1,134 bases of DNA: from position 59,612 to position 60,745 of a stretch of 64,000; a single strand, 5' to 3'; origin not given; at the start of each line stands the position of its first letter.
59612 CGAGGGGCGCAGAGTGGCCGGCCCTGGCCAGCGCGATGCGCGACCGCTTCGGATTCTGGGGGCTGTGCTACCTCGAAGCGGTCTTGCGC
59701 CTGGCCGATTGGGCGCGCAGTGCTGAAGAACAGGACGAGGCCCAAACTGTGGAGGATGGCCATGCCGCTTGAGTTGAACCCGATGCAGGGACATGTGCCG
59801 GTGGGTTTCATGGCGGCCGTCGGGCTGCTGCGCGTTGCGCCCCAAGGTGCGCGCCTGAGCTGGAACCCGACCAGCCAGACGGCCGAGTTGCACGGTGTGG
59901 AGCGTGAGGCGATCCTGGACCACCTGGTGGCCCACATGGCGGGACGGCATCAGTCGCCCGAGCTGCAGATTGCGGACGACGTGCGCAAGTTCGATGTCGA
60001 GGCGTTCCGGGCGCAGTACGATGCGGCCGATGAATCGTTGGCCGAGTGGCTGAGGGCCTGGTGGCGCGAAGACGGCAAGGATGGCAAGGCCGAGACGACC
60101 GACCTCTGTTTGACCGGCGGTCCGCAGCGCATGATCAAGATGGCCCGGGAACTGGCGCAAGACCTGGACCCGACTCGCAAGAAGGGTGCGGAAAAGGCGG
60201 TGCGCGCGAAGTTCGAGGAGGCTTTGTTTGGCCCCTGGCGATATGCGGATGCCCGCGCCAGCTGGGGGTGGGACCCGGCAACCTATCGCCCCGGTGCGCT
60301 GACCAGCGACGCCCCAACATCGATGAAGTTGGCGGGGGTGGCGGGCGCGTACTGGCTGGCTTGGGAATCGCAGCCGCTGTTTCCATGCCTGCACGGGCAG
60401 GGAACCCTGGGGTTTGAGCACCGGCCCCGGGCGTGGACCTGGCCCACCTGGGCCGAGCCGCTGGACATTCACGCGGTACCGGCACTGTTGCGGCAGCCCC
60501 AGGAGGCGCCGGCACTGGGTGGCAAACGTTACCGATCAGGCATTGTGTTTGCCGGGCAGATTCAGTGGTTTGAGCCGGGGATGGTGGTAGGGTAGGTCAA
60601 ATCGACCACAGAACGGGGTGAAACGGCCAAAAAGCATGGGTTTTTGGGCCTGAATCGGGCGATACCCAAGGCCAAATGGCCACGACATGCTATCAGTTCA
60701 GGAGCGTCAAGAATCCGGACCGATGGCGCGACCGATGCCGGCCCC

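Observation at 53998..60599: Compact, apparently adaptation-less type I-U/I-G-like CRISPR-Cas cassette with the array embedded between csb2 and cas3 and no Csx17-sized large subunit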

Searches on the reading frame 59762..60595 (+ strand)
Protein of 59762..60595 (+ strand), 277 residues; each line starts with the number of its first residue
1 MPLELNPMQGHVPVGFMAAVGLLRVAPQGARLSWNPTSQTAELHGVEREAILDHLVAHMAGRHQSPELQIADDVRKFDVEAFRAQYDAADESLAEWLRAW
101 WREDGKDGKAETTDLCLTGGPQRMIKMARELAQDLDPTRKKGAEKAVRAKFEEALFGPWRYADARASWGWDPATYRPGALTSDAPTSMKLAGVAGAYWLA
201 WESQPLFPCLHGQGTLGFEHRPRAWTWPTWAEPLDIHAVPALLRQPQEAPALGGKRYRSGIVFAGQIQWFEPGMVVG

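Call 5: search_protein_families(library=pfam, proteins=[window:59762-60595:+], max_evalue=0.01)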
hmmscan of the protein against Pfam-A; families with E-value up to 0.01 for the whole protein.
window:59762-60595:+ (277 aa): 0 families

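Call 6: search_protein_families(library=ncbifam, proteins=[window:59762-60595:+], max_evalue=0.01)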
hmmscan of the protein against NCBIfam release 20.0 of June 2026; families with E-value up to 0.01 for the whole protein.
window:59762-60595:+ (277 aa): 1 family
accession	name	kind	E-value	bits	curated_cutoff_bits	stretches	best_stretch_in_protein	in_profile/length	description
NF049934.1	adjac_Cas3_IG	equivalog_domain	4.3e-42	144.8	65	1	5-250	1-264/299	type I-G CRISPR-associated protein, Cas3-extension family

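Call 9: search_protein_families(library=padloc, proteins=[window:59762-60595:+], max_evalue=0.01)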
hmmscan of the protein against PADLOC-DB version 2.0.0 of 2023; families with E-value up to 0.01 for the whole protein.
window:59762-60595:+ (277 aa): 1 family
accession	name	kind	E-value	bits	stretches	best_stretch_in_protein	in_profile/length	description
PDLC01514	Cas8g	-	1.7e-41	140.7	1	3-247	4-249/287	CAS-I-U; effector_LS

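Call 10: find_homologous_proteins(query=window:59762-60595:+, max_evalue=0.001)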
Query window:59762-60595:+ (277 aa): 102 proteins with E <= 0.001 among 1813 candidates.
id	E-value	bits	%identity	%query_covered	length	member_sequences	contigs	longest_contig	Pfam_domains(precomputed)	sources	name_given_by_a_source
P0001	2.0e-187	640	100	100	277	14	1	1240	-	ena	-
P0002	8.0e-187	638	100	100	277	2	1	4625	-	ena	-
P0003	1.3e-163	562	87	99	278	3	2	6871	-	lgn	-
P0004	3.7e-159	547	85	100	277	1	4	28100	-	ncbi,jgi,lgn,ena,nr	ncbi:MAG: hypothetical protein IAE92_11795 [Burkholderiaceae bacterium]|nr:hypothetical protein [Bur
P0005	7.9e-148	510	81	100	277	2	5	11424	-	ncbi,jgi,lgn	jgi:hypothetical protein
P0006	6.6e-146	504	77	100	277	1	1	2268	-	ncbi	-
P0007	8.1e-146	503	78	100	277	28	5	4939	-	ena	-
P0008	4.2e-143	494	77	99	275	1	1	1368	-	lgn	-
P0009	8.7e-142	490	79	98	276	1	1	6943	-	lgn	-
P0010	1.3e-140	486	76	99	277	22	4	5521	-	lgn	-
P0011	2.3e-140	485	75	100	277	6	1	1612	-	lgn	-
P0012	4.6e-140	484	76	99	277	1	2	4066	-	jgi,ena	-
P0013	5.0e-140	484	74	100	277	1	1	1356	-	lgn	-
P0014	5.9e-140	484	74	100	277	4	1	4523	-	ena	-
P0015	8.0e-140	484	74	100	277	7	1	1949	-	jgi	jgi:hypothetical protein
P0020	3.0e-139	482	74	100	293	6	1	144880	-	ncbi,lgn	-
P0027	4.3e-137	475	74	100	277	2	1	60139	-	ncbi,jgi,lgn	-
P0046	6.1e-127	441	70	99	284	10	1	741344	-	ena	-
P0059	8.9e-108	378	63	98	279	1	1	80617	-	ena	-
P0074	3.6e-91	324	55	98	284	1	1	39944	-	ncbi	-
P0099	3.1e-15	75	29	86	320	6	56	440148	-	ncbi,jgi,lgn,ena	jgi:hypothetical protein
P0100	1.5e-14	72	29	95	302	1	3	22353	-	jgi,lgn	-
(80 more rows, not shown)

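Call 12: find_encoding_contigs(protein=P0020, flank=10000, max_places=2)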
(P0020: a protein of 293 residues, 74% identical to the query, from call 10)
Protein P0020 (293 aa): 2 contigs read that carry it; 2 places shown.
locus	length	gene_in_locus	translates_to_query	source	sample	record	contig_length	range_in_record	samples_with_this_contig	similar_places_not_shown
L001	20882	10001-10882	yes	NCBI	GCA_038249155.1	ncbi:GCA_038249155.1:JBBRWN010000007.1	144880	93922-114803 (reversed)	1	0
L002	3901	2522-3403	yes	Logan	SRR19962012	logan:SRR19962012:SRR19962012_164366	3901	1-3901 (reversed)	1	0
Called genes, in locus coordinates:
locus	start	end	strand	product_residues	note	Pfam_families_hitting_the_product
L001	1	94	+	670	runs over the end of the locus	PF00005:ABC_tran, PF02463:SMC_N (faint), PF13555:AAA_29 (faint), PF13304:AAA_21 (faint), PF12848:ABC_tran_Xtn, PF00005:ABC_tran, PF16326:ABC_tran_CTD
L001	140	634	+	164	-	-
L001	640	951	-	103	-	PF08770:SoxZ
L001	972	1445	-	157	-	PF13501:SoxY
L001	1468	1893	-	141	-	PF01850:PIN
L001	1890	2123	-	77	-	-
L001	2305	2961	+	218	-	PF12323:HTH_OrfB_IS605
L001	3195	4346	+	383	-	PF09617:Cas_GSU0053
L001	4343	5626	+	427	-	PF09609:Cas_GSU0054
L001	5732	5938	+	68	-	-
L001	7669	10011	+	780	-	PF22590:Cas3-like_C_2, PF18019:Cas3_HD (faint)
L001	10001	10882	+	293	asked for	-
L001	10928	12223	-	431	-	PF07804:HipA_C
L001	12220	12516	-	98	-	PF13560:HTH_31 (weak), PF12844:HTH_19 (weak), PF01381:HTH_3 (weak)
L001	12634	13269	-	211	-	PF01144:CoA_trans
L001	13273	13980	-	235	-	PF01144:CoA_trans, PF16957:Mal_decarbox_Al (weak)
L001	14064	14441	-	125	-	PF02627:CMD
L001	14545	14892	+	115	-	PF01155:HypA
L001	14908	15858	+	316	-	PF02492:cobW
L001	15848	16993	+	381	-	PF17788:HypF_C, PF00814:TsaD (faint), PF22521:HypF_C_2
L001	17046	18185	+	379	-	-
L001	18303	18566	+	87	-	PF01455:HupF_HypC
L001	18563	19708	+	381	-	PF01924:HypD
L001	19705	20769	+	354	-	PF00586:AIRS, PF02769:AIRS_C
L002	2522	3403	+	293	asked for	-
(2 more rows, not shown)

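Call 13: find_encoding_contigs(protein=P0046, flank=10000, max_places=2)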
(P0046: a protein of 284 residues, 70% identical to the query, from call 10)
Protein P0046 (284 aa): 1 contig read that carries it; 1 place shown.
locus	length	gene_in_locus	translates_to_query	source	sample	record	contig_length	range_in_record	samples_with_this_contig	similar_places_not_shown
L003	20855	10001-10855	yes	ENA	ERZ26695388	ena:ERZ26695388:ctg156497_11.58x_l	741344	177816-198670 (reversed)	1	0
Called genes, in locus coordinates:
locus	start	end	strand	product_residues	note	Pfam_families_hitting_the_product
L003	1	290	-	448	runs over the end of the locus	PF08668:HDOD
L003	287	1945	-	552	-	PF00990:GGDEF, PF00563:EAL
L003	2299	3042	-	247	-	-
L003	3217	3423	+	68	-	-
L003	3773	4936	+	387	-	PF09617:Cas_GSU0053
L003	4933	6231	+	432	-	PF09609:Cas_GSU0054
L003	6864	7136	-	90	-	PF15738:YafQ_toxin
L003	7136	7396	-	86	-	PF04221:RelB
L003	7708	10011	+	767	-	PF22590:Cas3-like_C_2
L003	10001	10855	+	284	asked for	-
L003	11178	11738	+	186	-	PF13442:Cytochrome_CBB3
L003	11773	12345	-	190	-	PF11161:DUF2944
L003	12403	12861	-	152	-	PF13474:SnoaL_3, PF14534:DUF4440, PF12680:SnoaL_2 (weak)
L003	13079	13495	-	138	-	PF02823:ATP-synt_DE_N, PF00401:ATP-synt_DE (weak)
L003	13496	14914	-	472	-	PF02874:ATP-synt_ab_N, PF00006:ATP-synt_ab, PF22919:ATP-synt_VA_C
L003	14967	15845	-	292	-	PF00231:ATP-synt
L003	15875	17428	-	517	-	PF02874:ATP-synt_ab_N, PF00006:ATP-synt_ab, PF00306:ATP-synt_ab_C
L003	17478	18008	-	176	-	PF00213:OSCP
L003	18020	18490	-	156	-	PF00430:ATP-synt_B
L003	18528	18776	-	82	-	PF00137:ATP-synt_C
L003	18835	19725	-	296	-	PF00119:ATP-synt_A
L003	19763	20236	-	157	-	PF03899:ATP-synt_I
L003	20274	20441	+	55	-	-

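Call 14: find_encoding_contigs(protein=P0099, flank=10000, max_places=3)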
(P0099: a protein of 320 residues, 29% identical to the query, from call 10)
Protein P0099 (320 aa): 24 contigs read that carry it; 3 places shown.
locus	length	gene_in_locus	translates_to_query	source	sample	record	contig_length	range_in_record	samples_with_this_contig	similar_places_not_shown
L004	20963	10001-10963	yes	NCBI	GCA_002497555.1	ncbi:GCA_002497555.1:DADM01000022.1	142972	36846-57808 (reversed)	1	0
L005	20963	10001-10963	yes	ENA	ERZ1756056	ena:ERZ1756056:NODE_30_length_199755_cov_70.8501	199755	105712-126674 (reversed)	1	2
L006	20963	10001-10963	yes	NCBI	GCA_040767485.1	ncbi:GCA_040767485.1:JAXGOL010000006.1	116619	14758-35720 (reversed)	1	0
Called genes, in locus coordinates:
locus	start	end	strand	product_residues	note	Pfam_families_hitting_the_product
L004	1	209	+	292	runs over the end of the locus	PF02775:TPP_enzyme_C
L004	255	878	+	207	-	PF07826:IMP_cyclohyd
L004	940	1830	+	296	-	PF01913:FTR, PF02741:FTR_C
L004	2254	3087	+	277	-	-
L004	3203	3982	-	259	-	PF02596:DUF169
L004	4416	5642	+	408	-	PF09617:Cas_GSU0053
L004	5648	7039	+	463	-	PF09609:Cas_GSU0054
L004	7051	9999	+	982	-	PF22590:Cas3-like_C_2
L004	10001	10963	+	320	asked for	-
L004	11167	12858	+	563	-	PF01930:Cas_Cas4, PF12705:PDDEXK_1 (weak), PF01867:Cas_Cas1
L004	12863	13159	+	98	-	PF09827:CRISPR_Cas2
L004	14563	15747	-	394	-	-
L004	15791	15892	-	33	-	-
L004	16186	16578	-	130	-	PF01850:PIN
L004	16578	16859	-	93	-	PF02697:VAPB_antitox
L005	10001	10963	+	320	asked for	-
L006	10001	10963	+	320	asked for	-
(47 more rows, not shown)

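Call 35: find_encoding_contigs(protein=P0074, flank=10000, max_places=1)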
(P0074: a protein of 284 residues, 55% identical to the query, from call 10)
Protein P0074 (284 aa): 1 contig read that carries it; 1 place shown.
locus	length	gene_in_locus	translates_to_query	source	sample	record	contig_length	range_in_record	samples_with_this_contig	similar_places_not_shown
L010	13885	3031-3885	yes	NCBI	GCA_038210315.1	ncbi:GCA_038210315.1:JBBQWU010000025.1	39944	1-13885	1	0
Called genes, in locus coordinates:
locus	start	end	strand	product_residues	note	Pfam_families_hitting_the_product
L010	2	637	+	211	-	?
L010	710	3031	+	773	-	PF22590:Cas3-like_C_2, PF18019:Cas3_HD (faint)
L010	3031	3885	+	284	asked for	-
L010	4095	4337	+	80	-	PF13711:DUF4160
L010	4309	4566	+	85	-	PF10387:DUF2442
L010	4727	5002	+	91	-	PF04977:DivIC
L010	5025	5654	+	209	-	PF04973:NMN_transporter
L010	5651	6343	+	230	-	PF13521:AAA_28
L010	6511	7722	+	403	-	PF07690:MFS_1, PF00083:Sugar_tr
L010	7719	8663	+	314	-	PF01715:IPPT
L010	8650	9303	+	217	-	PF00005:ABC_tran, PF13304:AAA_21 (faint)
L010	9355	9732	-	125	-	PF01850:PIN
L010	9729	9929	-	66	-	PF09957:VapB_antitoxin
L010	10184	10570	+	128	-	-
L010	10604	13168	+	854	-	PF02687:FtsX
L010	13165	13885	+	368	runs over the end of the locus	PF07143:AttH, PF17186:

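Call 36: find_encoding_contigs(protein=P0059, flank=10000, max_places=1)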
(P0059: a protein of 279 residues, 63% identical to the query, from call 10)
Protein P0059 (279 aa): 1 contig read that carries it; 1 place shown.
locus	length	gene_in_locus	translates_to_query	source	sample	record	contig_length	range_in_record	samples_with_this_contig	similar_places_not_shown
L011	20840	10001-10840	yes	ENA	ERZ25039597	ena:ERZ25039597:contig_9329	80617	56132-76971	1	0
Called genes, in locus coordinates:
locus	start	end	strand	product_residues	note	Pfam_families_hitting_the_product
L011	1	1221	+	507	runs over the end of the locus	PF13237:Fer4_10, PF13247:Fer4_11, PF12838:Fer4_7 (weak), PF14711:Nitr_red_bet_C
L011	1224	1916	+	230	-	PF02613:Nitrate_red_del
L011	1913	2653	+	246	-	PF02665:Nitrate_red_gam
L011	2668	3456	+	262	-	PF13616:Rotamase_3, PF00639:Rotamase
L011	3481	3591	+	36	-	-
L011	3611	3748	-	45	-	-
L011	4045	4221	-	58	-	-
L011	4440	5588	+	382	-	PF09617:Cas_GSU0053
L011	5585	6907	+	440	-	PF09609:Cas_GSU0054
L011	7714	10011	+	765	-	PF00270:DEAD (faint), PF22590:Cas3-like_C_2, PF18019:Cas3_HD (weak)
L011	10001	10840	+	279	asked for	-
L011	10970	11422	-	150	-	PF03061:4HBT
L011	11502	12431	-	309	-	PF00682:HMGL-like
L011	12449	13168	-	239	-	PF00929:RNase_T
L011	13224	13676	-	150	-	PF00075:RNase_H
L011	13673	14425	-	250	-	PF08241:Methyltransf_11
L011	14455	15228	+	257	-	PF00753:Lactamase_B, PF16123:HAGH_C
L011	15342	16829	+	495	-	PF01464:SLT, PF01476:LysM (weak)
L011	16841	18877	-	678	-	PF00005:ABC_tran, PF02463:SMC_N (weak), PF05621:TniB (faint), PF05729:NACHT (faint), PF13304:AAA_21, PF08352:oligo_HPY, PF00005:ABC_tran, PF08352:oligo_HPY, +2 more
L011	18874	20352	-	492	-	PF00528:BPD_transp_1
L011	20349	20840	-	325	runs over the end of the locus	PF19300:BPD_transp_1_N, PF00528:BPD_transp_1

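Call 37: find_encoding_contigs(protein=P0100, flank=10000, max_places=2)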
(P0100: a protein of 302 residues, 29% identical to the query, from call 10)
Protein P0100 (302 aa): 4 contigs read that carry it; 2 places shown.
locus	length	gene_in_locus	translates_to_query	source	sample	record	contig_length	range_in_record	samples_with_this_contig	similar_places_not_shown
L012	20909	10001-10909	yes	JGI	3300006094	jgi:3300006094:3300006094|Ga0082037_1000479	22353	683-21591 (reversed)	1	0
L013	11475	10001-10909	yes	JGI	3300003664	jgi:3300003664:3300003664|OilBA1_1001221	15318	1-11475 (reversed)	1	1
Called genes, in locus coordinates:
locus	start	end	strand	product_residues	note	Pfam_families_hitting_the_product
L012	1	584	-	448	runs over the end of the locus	?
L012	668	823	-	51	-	-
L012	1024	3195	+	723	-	PF05729:NACHT (weak)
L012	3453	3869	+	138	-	PF00515:TPR_1 (weak), PF13414:TPR_11, PF13432:TPR_16, PF13371:TPR_9, PF14559:TPR_19 (weak), PF13431:TPR_17, PF00515:TPR_1, PF07719:TPR_2, +4 more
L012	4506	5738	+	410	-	PF09617:Cas_GSU0053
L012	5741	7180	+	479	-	PF09609:Cas_GSU0054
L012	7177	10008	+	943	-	PF04851:ResIII (weak), PF22590:Cas3-like_C_2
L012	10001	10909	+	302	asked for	-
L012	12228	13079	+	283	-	-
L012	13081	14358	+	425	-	PF13576:Pentapeptide_3, PF07885:Ion_trans_2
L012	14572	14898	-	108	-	-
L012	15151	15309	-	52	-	-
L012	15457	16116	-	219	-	-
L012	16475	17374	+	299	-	PF02805:Ada_Zn_binding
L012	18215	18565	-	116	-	-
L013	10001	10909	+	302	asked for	-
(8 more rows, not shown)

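Call 38: find_encoding_contigs(protein=P0004, flank=10000, max_places=2)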
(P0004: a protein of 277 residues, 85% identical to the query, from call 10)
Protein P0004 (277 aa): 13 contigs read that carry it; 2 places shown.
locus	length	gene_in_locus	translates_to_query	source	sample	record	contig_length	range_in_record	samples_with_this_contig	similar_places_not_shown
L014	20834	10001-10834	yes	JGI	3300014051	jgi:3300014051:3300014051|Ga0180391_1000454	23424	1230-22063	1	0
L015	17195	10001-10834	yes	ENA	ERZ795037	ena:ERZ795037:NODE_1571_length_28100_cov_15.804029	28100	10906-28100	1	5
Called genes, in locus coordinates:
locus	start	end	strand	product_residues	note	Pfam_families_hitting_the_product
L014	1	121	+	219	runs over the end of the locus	PF00702:Hydrolase, PF12710:HAD (weak), PF13419:HAD_2, PF13242:Hydrolase_like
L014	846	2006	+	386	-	PF13356:Arm-DNA-bind_3, PF22022:Phage_int_M, PF00589:Phage_integrase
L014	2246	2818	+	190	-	-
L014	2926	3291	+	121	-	PF05930:Phage_AlpA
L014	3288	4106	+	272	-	PF01076:Mob_Pre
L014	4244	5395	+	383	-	PF09617:Cas_GSU0053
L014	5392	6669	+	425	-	PF09609:Cas_GSU0054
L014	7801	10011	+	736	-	PF22590:Cas3-like_C_2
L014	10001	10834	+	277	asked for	-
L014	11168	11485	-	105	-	-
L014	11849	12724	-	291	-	-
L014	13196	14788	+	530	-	-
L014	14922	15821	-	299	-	PF25164:CoiA_N (weak)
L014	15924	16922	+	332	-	-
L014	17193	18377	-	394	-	PF13795:HupE_UreJ_2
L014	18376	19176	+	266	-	PF10670:DUF4198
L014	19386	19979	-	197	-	PF00072:Response_reg, PF00196:GerE, PF08281:Sigma70_r4_2 (weak)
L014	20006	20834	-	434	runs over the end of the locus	PF00579:tRNA-synt_1b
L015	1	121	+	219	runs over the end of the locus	PF00702:Hydrolase, PF12710:HAD (weak), PF13419:HAD_2, PF13242:Hydrolase_like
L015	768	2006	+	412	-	PF13356:Arm-DNA-bind_3, PF22022:Phage_int_M, PF00589:Phage_integrase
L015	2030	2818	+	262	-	-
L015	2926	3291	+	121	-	PF05930:Phage_AlpA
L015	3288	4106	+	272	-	PF01076:Mob_Pre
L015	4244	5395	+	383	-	PF09617:Cas_GSU0053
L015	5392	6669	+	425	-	PF09609:Cas_GSU0054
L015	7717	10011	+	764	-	PF22590:Cas3-like_C_2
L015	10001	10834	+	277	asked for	-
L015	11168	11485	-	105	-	-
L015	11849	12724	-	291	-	-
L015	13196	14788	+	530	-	-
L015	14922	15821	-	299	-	PF25164:CoiA_N (weak)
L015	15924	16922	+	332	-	-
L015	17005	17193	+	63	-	?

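Call 60: search_solved_structures(query=A4, max_evalue=10)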
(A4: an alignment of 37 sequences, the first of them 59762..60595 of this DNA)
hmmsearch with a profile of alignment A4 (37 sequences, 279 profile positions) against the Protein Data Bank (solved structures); distinct sequences matched with E-value up to 10: 1.
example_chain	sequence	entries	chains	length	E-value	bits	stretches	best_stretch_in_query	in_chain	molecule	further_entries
8uhi_I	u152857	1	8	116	0.67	12.7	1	215-262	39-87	Ribulose bisphosphate carboxylase small subunit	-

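Call 69: predict_structure(alignment_id=A4)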
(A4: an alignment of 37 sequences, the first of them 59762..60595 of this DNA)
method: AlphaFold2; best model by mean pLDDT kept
length: 277 residues; sequences in the alignment: 37
mean_pLDDT: 93.3   pTM: 0.92
mean pLDDT of the five models: 93.3, 92.9, 92.3, 92.2, 92.0
residues with pLDDT >= 90: 235; 70-90: 27; 50-70: 15; < 50: 0
segments of 3 or more residues with pLDDT < 50: none
pLDDT, mean of each block of 10 residues (from residue 1): 96 98 98 97 98 98 97 93 97 97 94 86 88 98 98 97 92 71 68 96 97 94 95 98 95 97 86 93
secondary structure, 60 per line:
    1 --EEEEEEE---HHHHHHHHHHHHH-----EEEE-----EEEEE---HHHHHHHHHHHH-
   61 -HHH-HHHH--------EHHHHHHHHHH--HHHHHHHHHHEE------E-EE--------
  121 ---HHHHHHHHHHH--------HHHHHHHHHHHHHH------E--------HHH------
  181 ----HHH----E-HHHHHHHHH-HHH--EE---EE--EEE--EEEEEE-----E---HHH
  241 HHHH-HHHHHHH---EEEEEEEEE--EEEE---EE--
elements in order: E3-9 H13-25 E31-34 E40-44 H48-59 H66-69 H79-88 H91-100 H124-134 H143-156 H194-202 E218-220 E223-228 H238-244 H246-252 E256-264 E267-270
